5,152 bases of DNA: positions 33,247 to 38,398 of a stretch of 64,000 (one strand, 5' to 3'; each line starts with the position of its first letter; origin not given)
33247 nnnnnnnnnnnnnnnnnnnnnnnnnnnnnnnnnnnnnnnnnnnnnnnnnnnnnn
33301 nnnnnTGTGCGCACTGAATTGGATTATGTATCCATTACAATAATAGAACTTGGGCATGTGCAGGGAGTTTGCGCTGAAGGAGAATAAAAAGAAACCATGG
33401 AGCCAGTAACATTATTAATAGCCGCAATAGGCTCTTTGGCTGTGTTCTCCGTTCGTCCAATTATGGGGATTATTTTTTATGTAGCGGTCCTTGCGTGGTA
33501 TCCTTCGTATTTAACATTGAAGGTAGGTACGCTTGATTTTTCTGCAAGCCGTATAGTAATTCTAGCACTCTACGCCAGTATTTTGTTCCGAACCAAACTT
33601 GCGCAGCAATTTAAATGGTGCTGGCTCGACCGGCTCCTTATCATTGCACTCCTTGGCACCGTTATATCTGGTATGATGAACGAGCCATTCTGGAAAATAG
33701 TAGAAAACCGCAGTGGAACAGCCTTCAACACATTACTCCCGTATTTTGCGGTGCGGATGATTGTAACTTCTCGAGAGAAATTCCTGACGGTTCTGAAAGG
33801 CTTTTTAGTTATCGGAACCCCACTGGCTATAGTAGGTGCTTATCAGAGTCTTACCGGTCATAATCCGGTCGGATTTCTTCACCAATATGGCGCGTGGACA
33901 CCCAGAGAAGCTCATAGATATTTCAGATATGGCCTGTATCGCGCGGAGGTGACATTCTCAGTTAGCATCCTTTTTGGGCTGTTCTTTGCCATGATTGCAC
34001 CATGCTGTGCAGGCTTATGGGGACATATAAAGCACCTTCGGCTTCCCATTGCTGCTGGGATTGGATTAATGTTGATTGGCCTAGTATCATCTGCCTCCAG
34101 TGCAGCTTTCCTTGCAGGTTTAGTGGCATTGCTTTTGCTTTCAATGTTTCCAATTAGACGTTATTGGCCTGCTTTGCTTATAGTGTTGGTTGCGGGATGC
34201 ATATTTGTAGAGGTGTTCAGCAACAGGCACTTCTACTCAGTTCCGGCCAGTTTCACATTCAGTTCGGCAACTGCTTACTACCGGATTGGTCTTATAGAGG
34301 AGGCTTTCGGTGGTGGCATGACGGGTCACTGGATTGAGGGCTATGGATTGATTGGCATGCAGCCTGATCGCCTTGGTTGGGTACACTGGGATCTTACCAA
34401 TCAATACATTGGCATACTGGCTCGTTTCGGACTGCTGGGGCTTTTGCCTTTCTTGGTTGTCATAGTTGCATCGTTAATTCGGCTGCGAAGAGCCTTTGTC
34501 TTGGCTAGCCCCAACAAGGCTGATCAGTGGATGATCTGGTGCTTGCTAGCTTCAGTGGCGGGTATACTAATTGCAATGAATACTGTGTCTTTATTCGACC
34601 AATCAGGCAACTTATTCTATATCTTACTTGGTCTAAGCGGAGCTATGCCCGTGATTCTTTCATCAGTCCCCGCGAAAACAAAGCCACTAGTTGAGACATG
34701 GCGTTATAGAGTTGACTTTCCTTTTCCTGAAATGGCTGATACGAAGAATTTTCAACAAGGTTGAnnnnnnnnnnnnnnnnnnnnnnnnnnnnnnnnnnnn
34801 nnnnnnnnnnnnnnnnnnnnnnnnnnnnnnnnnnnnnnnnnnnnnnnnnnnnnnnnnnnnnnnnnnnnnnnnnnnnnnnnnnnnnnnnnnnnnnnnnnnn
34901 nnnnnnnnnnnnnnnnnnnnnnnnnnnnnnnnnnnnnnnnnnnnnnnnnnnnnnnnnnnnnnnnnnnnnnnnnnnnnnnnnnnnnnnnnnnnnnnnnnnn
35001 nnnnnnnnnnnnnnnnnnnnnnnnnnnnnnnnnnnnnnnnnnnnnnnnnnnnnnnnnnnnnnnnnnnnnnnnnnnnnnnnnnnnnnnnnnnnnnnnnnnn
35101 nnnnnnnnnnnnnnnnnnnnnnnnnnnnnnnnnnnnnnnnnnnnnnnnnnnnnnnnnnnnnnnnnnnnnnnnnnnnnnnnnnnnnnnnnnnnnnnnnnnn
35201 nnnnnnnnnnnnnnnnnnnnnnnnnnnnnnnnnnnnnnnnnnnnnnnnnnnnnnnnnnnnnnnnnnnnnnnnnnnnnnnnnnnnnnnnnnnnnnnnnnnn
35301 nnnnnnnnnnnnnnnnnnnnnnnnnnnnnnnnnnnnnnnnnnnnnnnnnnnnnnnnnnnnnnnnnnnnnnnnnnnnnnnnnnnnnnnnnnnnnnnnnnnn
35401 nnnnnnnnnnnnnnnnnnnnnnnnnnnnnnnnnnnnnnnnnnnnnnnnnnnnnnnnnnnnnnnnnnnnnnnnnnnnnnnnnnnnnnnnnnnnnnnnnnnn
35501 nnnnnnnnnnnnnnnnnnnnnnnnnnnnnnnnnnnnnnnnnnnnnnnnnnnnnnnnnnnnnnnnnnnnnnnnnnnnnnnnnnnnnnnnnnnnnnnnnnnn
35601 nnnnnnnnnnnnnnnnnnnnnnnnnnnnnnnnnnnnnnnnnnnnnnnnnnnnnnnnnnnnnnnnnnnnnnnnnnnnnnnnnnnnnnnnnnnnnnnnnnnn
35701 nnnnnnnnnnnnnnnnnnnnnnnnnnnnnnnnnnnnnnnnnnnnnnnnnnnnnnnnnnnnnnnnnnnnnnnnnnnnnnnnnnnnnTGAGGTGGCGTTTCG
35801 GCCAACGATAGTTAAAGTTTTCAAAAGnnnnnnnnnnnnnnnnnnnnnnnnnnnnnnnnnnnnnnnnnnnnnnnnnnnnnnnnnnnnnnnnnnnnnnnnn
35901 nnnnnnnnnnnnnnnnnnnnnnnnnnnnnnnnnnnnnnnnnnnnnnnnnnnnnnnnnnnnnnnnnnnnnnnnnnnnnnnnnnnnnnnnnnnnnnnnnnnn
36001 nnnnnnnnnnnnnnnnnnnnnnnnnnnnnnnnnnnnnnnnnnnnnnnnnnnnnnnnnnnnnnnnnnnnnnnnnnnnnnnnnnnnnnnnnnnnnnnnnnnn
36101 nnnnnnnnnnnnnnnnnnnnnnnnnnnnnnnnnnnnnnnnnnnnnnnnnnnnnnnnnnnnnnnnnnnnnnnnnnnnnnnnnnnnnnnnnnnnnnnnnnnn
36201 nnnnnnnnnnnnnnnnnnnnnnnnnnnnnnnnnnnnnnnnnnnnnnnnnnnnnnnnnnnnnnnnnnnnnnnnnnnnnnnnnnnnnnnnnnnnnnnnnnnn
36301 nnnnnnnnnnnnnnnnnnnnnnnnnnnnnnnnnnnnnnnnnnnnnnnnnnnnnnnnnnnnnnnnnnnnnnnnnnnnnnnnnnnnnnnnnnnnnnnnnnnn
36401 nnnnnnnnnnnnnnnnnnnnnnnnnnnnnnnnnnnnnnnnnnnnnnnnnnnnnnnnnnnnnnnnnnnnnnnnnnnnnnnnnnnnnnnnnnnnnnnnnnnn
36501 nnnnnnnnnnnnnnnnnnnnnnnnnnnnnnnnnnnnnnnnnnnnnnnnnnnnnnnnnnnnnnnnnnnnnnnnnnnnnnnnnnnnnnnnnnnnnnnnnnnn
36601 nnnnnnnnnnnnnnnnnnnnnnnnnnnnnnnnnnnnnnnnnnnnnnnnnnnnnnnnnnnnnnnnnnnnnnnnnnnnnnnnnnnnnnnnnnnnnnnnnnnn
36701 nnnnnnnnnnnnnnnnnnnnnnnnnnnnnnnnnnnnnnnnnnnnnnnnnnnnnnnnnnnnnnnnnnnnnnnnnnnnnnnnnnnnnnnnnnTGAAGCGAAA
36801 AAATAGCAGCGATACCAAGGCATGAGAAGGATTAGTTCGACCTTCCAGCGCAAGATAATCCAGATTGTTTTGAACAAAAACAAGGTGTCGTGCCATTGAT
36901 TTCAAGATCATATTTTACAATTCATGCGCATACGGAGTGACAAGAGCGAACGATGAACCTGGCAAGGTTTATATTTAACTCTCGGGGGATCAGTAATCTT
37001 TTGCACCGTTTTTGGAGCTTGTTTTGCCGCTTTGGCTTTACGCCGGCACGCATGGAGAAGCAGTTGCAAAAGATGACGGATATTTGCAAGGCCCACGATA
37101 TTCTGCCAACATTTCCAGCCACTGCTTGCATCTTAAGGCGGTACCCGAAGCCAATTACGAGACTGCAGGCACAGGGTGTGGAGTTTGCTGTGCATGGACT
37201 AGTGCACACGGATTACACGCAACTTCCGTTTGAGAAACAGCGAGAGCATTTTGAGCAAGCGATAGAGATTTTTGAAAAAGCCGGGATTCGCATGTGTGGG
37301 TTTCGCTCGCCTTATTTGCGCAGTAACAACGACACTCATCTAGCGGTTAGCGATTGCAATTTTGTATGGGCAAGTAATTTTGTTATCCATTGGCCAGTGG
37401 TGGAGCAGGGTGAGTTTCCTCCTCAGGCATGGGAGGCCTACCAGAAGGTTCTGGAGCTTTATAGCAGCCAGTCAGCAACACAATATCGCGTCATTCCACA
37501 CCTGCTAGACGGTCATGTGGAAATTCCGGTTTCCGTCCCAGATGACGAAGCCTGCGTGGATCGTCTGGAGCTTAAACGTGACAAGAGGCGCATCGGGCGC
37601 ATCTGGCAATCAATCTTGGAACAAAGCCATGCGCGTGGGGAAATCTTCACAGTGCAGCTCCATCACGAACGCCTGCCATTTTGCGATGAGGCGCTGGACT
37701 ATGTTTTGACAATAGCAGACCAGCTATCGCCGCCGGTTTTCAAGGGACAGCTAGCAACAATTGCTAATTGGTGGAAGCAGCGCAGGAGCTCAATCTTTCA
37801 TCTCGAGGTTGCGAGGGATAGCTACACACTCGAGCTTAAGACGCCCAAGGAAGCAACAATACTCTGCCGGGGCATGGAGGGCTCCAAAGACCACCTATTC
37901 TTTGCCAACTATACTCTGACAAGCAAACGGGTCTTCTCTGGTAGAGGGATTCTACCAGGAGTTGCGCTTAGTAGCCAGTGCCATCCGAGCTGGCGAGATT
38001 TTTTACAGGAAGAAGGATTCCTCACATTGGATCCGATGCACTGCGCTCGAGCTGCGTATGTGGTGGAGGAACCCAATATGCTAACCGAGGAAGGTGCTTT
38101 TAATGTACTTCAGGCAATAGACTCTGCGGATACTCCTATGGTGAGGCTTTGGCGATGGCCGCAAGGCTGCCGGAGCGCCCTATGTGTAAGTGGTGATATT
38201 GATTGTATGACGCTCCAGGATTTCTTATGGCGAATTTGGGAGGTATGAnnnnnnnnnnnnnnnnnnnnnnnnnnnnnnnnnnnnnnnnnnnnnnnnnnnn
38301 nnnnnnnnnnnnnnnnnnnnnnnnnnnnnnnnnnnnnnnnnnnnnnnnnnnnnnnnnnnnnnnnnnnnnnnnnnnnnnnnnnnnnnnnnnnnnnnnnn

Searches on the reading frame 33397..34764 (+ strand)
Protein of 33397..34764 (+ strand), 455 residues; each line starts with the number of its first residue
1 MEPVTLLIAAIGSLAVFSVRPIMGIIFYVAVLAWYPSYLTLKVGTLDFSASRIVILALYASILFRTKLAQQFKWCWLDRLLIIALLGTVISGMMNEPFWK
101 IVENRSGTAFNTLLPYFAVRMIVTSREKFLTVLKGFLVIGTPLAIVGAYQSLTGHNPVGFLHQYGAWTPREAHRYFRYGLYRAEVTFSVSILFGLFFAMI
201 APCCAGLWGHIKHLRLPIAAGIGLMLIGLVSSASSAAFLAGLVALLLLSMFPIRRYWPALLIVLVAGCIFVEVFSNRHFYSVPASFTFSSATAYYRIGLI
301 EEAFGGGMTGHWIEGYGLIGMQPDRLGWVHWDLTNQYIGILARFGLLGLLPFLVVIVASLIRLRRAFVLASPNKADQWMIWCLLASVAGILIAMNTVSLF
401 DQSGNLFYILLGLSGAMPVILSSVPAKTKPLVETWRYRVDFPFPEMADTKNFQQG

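Call 5: search_protein_families(library=pfam, proteins=[window:33397-34764:+], max_evalue=0.001)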
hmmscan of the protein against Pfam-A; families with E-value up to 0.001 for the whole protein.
window:33397-34764:+ (455 aa): 0 families

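Call 31: search_protein_families(library=pfam, proteins=[window:33397-34764:+], max_evalue=0.01)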
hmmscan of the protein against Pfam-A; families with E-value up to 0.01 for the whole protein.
window:33397-34764:+ (455 aa): 1 family
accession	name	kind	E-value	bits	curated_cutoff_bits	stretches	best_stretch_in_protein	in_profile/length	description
PF04932.20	Wzy_C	-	0.0048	17.1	31.7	1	222-353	3-149/149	O-Antigen ligase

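Call 49: search_protein_families(library=ncbifam, proteins=[window:33397-34764:+], max_evalue=0.00001)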
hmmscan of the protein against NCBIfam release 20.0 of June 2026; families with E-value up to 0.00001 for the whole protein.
window:33397-34764:+ (455 aa): 0 families

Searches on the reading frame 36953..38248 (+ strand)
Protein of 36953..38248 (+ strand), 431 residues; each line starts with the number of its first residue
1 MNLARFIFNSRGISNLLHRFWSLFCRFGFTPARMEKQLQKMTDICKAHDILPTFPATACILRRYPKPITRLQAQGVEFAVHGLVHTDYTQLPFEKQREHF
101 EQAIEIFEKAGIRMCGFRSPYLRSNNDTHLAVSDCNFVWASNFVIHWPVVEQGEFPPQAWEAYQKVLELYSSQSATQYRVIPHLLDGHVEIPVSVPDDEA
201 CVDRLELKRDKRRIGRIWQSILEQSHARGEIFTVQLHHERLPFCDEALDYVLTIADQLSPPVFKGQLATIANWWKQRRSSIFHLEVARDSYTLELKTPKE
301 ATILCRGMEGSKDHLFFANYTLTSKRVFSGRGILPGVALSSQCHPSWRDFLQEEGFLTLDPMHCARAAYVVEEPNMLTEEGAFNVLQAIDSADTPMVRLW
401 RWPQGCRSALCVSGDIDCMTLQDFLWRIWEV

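Call 31: search_protein_families(library=pfam, proteins=[window:36953-38248:+], max_evalue=0.01)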
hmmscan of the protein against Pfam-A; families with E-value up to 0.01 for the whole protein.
window:36953-38248:+ (431 aa): 2 families
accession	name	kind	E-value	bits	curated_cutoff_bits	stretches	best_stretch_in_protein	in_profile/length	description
PF01522.26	Polysacc_deac_1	-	2.2e-11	44.2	23.1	1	39-137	22-121/124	Polysaccharide deacetylase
PF10096.14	DUF2334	-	6.1e-06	26.4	26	1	68-141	59-144/203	Uncharacterized protein conserved in bacteria (DUF2334)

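Call 49: search_protein_families(library=ncbifam, proteins=[window:36953-38248:+], max_evalue=0.00001)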
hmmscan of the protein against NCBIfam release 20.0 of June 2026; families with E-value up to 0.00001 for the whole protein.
window:36953-38248:+ (431 aa): 3 families
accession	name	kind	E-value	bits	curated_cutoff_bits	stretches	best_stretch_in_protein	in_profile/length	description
TIGR03006.1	pepcterm_polyde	equivalog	1.8e-08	33.9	276.2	1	30-132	28-131/272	XrtA system polysaccharide deacetylase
TIGR03212.1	uraD_N-term-dom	equivalog_domain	3.5e-07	29.6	424.6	1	53-142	94-183/297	allantoinase PuuE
TIGR02764.1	spore_ybaN_pdaB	equivalog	8e-07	29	237.4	1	33-137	16-121/191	polysaccharide deacetylase family sporulation protein PdaB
